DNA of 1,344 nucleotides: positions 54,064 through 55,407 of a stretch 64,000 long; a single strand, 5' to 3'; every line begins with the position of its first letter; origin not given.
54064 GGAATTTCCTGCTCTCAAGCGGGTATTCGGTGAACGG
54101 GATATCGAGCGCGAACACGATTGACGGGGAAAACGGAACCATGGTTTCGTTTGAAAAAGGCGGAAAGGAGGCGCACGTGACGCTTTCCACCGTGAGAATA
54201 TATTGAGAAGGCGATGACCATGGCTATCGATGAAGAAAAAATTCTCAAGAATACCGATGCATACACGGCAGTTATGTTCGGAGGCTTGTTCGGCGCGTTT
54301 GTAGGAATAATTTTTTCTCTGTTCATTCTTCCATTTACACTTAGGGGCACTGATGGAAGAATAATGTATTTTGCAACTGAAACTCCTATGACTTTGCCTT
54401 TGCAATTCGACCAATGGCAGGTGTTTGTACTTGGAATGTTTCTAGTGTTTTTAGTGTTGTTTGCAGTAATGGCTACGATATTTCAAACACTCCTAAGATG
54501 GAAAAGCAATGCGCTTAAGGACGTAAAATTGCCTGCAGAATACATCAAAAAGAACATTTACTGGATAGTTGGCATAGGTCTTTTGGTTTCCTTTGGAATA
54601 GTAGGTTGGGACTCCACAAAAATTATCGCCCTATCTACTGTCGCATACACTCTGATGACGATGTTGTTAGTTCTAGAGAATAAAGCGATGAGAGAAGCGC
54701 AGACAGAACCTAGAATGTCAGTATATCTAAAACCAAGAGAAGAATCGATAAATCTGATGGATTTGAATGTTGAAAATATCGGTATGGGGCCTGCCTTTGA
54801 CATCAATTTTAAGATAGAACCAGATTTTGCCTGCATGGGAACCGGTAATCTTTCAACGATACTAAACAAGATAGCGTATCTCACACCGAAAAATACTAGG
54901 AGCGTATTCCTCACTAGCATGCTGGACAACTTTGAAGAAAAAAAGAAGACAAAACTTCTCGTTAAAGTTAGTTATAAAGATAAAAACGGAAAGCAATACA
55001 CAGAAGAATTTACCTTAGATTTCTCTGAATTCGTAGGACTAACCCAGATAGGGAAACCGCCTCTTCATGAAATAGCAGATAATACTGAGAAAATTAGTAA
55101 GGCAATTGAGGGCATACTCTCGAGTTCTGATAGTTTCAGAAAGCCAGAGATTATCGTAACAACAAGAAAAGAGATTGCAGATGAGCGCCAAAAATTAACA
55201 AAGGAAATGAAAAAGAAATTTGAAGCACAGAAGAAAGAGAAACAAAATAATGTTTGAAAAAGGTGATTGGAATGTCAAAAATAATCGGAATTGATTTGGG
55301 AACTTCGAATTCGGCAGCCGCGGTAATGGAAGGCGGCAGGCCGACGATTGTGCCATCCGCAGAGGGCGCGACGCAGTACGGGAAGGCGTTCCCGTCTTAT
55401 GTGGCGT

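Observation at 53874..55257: grpE-dnaK operon interrupted by two inserted genes, one a low-GC membrane protein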

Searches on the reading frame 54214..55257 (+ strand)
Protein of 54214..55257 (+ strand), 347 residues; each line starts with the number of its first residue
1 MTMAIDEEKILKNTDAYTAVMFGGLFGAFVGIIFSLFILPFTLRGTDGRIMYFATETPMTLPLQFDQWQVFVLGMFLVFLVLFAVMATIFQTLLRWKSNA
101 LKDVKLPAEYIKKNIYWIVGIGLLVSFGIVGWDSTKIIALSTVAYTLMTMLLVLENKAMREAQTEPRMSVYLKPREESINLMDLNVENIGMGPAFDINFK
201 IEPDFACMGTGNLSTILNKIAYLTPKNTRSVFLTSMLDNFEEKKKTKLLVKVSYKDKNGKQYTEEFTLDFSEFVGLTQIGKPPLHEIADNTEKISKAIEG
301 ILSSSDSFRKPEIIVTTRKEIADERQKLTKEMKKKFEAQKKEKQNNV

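Call 4: search_protein_families(library=pfam, proteins=[window:54214-55257:+], max_evalue=0.1)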
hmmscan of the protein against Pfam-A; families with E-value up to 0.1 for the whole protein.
window:54214-55257:+ (347 aa): 0 families

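Call 5: search_protein_families(library=ncbifam, proteins=[window:54214-55257:+], max_evalue=0.1)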
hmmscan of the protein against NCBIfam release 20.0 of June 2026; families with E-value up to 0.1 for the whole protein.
window:54214-55257:+ (347 aa): 3 families
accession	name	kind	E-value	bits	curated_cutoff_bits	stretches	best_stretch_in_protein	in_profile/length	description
NF053632.1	heli_RadD_YejH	equivalog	0.0018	16.6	720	1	230-320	470-560/573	DNA repair helicase RadD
TIGR00734.1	hisAF_rel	hypoth_equivalog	0.016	15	179.85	1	177-268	51-143/221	HisA/HisF family protein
NF002239.0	PRK01146.2-3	equivalog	0.055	13.6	108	0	261-305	42-86/92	DNA-directed RNA polymerase subunit L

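Call 6: search_protein_families(library=padloc, proteins=[window:54214-55257:+], max_evalue=1)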
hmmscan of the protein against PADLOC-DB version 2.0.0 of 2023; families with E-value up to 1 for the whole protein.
window:54214-55257:+ (347 aa): 0 families

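Call 7: search_protein_families(library=phrogs, proteins=[window:54214-55257:+], max_evalue=1)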
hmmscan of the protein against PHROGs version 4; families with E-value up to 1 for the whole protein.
window:54214-55257:+ (347 aa): 3 families
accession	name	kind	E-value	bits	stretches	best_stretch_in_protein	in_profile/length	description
phrog_11802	-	unknown function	1.8e-23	84.4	1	135-341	21-227/230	-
phrog_9607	-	unknown function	5.4e-11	43.7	1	138-271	16-145/179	-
phrog_12697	-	unknown function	0.22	12.7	1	75-150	7-79/116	-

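Call 10: find_homologous_proteins(query=window:54214-55257:+)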
Query window:54214-55257:+ (347 aa): 5 proteins with E <= 0.001 among 4121 candidates.
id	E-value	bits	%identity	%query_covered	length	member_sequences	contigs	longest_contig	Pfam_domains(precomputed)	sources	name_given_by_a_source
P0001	2.3e-222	755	100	99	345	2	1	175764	-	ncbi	ncbi:MAG: hypothetical protein WCT52_01815 [Candidatus Micrarchaeia archaeon]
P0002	2.6e-33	134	42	48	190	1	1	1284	-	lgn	-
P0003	4.9e-33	133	39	55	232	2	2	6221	-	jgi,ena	-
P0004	9.5e-31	125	34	63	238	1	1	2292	-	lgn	-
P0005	5.6e-18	83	38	40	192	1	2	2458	-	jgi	jgi:hypothetical protein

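Call 17: search_dna_similar(query=window:54214-55254:+, collection=phages, mode=protein, max_evalue=0.001, max_rows=30)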
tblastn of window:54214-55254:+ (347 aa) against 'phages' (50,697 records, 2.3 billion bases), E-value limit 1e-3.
Records with a match: 7; places in all: 7; records where one place covers at least 80% of the query: 0.
Best place of each record, by identity: <60% 7.
By first word of the organism name: Bacillus 3; Bacteriophage 3; Enterobacteria 1.
By host as written in the record: - 3; Bacillus subtilis Delta6 2; Bacillus subtilis 1; Escherichia coli 1.
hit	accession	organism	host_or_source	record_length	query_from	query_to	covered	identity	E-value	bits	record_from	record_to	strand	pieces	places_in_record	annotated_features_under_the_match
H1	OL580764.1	Bacillus phage vB_BsuS-Goe14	Bacillus subtilis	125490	116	298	53%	30.2%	4e-12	73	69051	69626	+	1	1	hypothetical protein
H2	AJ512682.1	Enterobacteria phage P2-EC53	Escherichia coli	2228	148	327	52%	27.2%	3e-6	55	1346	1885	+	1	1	putative lysogenic conversion protein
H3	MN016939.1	Bacteriophage R18C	rabbit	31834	148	327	52%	27.2%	4e-6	55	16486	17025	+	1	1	hypothetical protein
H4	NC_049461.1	Bacteriophage R18C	rabbit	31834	148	327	52%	27.2%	4e-6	55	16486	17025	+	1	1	hypothetical protein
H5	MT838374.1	Bacteriophage sp.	human fecal samples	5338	135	301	48%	26.9%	3e-9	64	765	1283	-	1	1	record has no annotation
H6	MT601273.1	Bacillus phage vB_BsuS-Goe12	Bacillus subtilis Delta6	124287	134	305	50%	24.6%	2e-6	56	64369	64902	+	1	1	hypothetical: hypothetical protein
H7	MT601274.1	Bacillus phage vB_BsuS-Goe13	Bacillus subtilis Delta6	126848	134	305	50%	24.6%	2e-6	56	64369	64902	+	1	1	hypothetical: hypothetical protein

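Call 18: get_annotated_region(hit=H2, flank=3000)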
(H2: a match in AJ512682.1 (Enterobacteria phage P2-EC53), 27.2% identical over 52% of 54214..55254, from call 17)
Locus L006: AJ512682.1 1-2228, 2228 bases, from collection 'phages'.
description: Bacteriophage P2-EC53 proviral Z-region, ORF1.
organism: Enterobacteria phage P2-EC53 (NCBI taxid 211908)
taxonomy: Viruses; Duplodnaviria; Heunggongvirae; Uroviricota; Caudoviricetes; Peduoviridae; Peduovirus; Peduovirus P2
host: Escherichia coli; source: -; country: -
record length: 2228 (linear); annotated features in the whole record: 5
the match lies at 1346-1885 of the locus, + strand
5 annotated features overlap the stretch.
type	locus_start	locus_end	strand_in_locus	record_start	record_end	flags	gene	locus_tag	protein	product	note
repeat_region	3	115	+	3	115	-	-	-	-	-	left inverted repeat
regulatory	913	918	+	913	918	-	-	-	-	minus_10_signal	-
regulatory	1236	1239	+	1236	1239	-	-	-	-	ribosome_binding_site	-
CDS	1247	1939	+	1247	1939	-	-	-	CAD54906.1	putative lysogenic conversion protein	ORF1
repeat_region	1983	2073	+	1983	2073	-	-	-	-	-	right inverted repeat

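Call 19: get_annotated_region(hit=H3, flank=4000)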
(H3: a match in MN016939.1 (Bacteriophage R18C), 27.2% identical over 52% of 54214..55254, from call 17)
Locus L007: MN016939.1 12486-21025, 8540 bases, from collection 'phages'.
description: Bacteriophage R18C, complete genome.
organism: Bacteriophage R18C (NCBI taxid 2592161)
taxonomy: Viruses; Duplodnaviria; Heunggongvirae; Uroviricota; Caudoviricetes; Peduoviridae; Peduovirus; Peduovirus R18C
host: -; source: rabbit; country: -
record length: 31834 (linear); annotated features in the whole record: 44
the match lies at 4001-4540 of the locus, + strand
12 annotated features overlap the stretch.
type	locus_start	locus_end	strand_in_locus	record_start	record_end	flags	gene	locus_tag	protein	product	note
CDS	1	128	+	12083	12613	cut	-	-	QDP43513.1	tail protein I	-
CDS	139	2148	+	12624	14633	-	-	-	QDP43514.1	tail fibers protein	-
CDS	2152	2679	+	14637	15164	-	-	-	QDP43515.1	hypothetical protein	-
CDS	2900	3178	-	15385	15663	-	-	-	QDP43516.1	hypothetical protein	-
CDS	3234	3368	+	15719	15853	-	-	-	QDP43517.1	hypothetical protein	-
CDS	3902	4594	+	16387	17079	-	-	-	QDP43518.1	hypothetical protein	-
CDS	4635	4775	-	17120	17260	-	-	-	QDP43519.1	hypothetical protein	-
CDS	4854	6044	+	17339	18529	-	-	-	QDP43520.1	major tail sheath protein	-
CDS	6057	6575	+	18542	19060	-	-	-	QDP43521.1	major tail tube protein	-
CDS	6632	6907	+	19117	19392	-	-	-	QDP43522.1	hypothetical protein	GpE+E'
CDS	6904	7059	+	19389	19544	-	-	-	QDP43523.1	hypothetical protein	-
CDS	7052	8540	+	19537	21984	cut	-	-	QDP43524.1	hypothetical protein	-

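Call 20: get_annotated_region(hit=H1, flank=3000)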
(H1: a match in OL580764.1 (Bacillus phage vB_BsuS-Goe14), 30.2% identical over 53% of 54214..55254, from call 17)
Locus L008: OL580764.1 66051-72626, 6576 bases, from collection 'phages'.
description: Bacillus phage vB_BsuS-Goe14, complete genome.
organism: Bacillus phage vB_BsuS-Goe14 (NCBI taxid 2901257)
taxonomy: Viruses; Duplodnaviria; Heunggongvirae; Uroviricota; Caudoviricetes; Spbetavirus
host: Bacillus subtilis; source: -; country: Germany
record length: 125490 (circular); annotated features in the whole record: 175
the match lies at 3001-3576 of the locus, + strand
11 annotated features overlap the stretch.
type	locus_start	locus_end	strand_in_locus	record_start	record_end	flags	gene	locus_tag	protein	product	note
CDS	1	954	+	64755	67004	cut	-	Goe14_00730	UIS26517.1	hypothetical protein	-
CDS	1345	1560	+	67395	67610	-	-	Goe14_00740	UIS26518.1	hypothetical protein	-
CDS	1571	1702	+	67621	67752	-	-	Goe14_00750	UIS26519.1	hypothetical protein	-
CDS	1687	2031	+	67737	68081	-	-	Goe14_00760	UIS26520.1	hypothetical protein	-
CDS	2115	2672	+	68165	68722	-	-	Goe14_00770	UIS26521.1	hypothetical protein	-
CDS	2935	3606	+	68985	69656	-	-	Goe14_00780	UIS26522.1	hypothetical protein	-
CDS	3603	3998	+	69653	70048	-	-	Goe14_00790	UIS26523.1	hypothetical protein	-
CDS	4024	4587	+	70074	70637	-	-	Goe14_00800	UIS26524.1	hypothetical protein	-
CDS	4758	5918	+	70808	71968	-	aimR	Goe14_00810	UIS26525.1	arbitrium transcription regulator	yopK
CDS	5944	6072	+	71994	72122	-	aimP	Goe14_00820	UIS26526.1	arbitrium peptide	-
CDS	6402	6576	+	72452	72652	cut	-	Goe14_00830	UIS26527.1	hypothetical protein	-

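Call 21: find_homologous_proteins(query=A1, max_evalue=0.001)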
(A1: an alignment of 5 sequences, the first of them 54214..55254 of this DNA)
Query A1 (5 sequences) (347 aa, profile of the alignment): 46 proteins with E <= 0.001 among 8000 candidates.
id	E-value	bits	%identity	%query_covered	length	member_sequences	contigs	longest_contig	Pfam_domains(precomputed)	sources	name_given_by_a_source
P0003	1.1e-103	364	39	55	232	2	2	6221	-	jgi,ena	-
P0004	1.1e-101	357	34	63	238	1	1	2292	-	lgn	-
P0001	2.3e-94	333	100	99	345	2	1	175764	-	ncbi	ncbi:MAG: hypothetical protein WCT52_01815 [Candidatus Micrarchaeia archaeon]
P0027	5.1e-92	325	43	54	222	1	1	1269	-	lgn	-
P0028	1.5e-89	317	41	58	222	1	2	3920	-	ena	-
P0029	5.7e-89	315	43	54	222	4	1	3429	-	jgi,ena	-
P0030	1.4e-88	314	43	58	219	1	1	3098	-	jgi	-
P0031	9.7e-88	311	42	54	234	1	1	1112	-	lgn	-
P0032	1.1e-87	311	47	57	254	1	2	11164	-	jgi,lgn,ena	-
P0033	3.0e-87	310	39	58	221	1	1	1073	-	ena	-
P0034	5.7e-87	309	47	61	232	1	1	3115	-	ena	-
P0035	1.2e-83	298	41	60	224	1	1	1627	-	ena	-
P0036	1.2e-83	298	41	56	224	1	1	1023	-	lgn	-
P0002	2.2e-83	297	42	48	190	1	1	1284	-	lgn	-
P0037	4.4e-82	293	42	59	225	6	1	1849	-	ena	-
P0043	2.8e-73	264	35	53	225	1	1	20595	-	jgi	jgi:hypothetical protein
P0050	2.7e-58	215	37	50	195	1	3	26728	-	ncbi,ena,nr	ncbi:MAG TPA: hypothetical protein PK404_05825 [Fervidobacterium sp.]|nr:hypothetical protein [Fervi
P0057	3.6e-56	208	33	61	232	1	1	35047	-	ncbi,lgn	-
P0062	3.7e-45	172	33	62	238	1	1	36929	-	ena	-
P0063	1.4e-38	151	30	47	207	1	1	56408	-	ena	-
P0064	5.6e-37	145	29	55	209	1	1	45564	-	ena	-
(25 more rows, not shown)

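Call 23: find_encoding_contigs(protein=P0032, flank=6000, max_places=2)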
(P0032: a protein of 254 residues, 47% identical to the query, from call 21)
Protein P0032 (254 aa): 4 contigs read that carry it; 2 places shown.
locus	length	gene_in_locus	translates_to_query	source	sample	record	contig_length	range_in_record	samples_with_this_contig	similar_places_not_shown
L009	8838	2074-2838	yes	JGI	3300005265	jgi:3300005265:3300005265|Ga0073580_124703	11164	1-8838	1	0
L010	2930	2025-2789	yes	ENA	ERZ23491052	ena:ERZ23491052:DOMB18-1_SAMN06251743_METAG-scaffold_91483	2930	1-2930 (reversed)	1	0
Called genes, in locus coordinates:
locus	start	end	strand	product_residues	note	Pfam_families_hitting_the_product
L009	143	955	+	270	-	PF01939:NucS_C (weak), PF18899:DUF5655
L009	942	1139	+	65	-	-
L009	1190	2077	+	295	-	PF18899:DUF5655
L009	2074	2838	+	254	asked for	-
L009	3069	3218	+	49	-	-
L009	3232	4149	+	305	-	PF01699:Na_Ca_ex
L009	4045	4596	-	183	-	PF00011:HSP20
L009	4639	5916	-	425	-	PF18195:GatD_N, PF00710:Asparaginase, PF17763:Asparaginase_C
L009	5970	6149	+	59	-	PF07754:Ribosomal_aS21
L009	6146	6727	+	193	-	PF01300:Sua5_yciO_yrdC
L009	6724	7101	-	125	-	-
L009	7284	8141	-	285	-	PF02749:QRPTase_N, PF01729:QRPTase_C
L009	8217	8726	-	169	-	-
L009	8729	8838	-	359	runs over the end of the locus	-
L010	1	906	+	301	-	?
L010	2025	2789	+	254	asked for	-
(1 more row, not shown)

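Call 24: find_encoding_contigs(protein=P0043, flank=6000, max_places=1)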
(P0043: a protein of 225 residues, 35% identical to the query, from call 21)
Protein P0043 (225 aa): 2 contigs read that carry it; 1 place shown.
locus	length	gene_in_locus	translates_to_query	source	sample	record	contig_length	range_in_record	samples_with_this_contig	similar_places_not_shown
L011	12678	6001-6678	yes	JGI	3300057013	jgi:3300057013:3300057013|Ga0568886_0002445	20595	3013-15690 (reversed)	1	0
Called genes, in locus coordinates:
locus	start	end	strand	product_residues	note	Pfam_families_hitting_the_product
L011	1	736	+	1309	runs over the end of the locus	PF00082:Peptidase_S8, PF17957:Big_7 (weak), PF08126:Propeptide_C25, PF01364:Peptidase_C25, PF17957:Big_7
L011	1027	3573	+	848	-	PF05569:Peptidase_M56, PF01435:Peptidase_M48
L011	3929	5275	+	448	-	PF01930:Cas_Cas4 (faint), PF11074:DUF2779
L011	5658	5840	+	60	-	-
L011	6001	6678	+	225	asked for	-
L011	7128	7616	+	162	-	-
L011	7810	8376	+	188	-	-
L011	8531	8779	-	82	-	-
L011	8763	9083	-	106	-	-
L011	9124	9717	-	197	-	-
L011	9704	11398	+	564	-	PF26549:Tricorn_N (faint)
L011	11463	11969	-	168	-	-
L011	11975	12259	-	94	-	-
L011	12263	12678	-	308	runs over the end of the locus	-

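Call 25: find_encoding_contigs(protein=P0050, flank=6000, max_places=2)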
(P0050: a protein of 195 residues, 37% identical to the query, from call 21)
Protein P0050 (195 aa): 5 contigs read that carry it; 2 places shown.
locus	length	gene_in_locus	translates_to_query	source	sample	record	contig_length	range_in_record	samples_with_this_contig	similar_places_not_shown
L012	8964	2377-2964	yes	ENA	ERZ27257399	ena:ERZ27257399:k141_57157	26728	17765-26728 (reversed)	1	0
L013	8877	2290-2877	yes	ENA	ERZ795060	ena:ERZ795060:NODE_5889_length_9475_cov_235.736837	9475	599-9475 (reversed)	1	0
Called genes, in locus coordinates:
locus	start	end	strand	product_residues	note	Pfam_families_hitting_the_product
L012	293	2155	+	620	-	-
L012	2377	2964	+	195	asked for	-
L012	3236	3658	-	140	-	PF01527:HTH_Tnp_1, PF13384:HTH_23 (weak), PF13518:HTH_28 (faint)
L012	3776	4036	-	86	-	-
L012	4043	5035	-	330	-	PF04754:Transposase_31, PF14261:DUF4351 (faint)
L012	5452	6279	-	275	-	PF00950:ABC-3, PF01032:FecCD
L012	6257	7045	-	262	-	PF13476:AAA_23 (weak), PF00005:ABC_tran, PF02463:SMC_N (faint), PF13401:AAA_22 (weak), PF13304:AAA_21 (weak)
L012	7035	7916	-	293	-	PF01297:ZnuA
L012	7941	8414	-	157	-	PF01475:FUR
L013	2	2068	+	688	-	?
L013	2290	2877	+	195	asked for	-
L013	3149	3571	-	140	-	PF01527:HTH_Tnp_1, PF13384:HTH_23 (weak), PF13518:HTH_28 (faint)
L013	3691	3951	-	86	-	-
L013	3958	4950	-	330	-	PF04754:Transposase_31, PF14261:DUF4351 (faint)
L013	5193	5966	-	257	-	PF00121:TIM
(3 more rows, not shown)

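Call 26: search_protein_representatives(alignment_id=A1)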
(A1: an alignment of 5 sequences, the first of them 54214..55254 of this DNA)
Query: 5 sequences, 231 profile positions. Proteins with E-value up to 0.001 (for the whole library): 4659; up to 1e-10: 2051; up to 1e-30: 363. The best 150 are listed.
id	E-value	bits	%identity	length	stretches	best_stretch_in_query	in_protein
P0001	7.4e-95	333.0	-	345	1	3-231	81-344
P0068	7.4e-73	261.0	-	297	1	5-191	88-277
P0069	2.2e-69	249.7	-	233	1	6-229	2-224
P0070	4.9e-69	248.5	-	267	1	5-211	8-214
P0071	6.7e-66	238.3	-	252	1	6-226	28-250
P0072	2.1e-65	236.6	-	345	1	10-217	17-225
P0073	9.3e-65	234.5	-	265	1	6-224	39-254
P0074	2.8e-63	229.7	-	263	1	8-227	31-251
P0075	3.1e-62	226.3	-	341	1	4-222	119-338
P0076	4.5e-62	225.8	-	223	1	6-229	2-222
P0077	6.0e-62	225.3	-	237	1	6-223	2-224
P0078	7.4e-62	225.0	-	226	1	6-227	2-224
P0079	1.5e-61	224.1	-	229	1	6-229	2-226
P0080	7.1e-61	221.8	-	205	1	7-196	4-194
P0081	1.1e-60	221.2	-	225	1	4-215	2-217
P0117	2.2e-54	200.6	-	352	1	10-211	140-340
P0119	3.3e-54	200.0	-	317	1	20-221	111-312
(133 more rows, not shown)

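Call 48: search_protein_families(library=padloc, proteins=[L006:1247-1936:+, L008:2935-3603:+, P0032, P0050, P0043], max_evalue=0.1)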
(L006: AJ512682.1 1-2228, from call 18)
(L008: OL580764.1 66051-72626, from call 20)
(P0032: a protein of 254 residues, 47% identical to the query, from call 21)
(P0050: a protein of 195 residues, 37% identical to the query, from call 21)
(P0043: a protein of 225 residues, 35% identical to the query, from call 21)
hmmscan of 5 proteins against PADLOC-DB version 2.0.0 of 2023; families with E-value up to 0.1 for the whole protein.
L006:1247-1936:+ (230 aa): 0 families

L008:2935-3603:+ (223 aa): 0 families

P0032 (254 aa): 0 families

P0050 (195 aa): 0 families

P0043 (225 aa): 1 family
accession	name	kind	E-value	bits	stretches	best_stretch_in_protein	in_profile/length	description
PDLC02409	Aga_Unknown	-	0.05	11.1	1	169-219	162-211/286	Class II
